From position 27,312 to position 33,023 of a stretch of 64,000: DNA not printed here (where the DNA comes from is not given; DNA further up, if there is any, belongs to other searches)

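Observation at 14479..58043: Element-wide host-LexA (SOS) regulon wired onto conjugation, its regulators and a defence system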

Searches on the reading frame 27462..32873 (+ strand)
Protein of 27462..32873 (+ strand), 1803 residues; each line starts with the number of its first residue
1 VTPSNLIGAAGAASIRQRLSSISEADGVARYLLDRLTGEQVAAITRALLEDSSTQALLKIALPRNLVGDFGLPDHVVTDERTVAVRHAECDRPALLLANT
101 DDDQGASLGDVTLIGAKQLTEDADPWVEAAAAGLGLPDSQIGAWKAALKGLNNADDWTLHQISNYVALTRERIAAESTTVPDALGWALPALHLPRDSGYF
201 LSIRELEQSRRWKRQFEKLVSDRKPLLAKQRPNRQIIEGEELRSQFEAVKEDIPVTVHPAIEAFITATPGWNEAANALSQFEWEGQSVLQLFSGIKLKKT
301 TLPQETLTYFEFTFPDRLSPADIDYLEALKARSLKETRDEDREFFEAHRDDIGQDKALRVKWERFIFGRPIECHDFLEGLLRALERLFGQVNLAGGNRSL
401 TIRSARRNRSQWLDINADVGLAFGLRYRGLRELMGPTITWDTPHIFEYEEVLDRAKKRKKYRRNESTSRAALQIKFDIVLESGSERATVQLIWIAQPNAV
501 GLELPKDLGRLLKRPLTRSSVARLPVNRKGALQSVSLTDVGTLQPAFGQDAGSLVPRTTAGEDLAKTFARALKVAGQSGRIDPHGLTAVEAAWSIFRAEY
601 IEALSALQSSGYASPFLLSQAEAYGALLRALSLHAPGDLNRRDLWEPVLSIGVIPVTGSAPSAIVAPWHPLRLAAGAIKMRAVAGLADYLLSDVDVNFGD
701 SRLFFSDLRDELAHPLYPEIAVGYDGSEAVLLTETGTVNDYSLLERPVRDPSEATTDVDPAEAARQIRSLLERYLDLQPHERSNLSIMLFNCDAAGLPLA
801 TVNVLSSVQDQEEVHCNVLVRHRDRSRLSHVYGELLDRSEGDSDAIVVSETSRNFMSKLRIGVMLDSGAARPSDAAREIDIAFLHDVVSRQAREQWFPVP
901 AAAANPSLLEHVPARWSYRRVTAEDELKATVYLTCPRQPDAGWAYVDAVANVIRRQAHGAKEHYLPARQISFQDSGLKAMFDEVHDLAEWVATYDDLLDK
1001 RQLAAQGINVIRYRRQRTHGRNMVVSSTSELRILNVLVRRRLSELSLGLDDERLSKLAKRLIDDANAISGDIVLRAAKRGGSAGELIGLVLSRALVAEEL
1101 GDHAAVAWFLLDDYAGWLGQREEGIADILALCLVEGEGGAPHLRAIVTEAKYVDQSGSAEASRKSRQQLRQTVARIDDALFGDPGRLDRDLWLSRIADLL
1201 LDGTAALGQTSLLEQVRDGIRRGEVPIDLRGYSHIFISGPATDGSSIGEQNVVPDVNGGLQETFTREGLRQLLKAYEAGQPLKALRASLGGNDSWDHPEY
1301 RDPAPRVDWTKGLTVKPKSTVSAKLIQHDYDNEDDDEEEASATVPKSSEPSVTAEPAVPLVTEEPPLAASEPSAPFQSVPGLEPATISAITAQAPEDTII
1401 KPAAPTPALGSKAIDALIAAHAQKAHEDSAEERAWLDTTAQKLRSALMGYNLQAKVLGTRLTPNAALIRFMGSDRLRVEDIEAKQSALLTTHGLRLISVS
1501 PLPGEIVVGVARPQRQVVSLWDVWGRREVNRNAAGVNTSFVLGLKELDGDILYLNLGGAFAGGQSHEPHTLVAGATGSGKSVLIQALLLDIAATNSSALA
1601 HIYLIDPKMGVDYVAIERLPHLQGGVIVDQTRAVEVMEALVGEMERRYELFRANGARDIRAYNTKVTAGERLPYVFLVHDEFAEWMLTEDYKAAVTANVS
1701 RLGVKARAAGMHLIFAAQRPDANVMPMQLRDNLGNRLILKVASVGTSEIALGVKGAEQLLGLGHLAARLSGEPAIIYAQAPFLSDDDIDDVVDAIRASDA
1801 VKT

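Call 44: search_protein_families(library=pfam, proteins=[window:27462-32873:+], max_evalue=0.001)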
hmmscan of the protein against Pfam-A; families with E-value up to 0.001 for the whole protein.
window:27462-32873:+ (1803 aa): 3 families
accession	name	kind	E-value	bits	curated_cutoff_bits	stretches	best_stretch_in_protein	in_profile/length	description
PF01580.24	FtsK_SpoIIIE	-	3.3e-35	122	24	1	1566-1720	38-219/221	FtsK/SpoIIIE family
PF13191.12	AAA_16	-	0.00067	20.6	32.6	0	1564-1594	20-51/167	AAA ATPase domain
PF17854.6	FtsK_alpha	-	0.00093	19.8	22.9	0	1425-1513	11-100/101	FtsK alpha domain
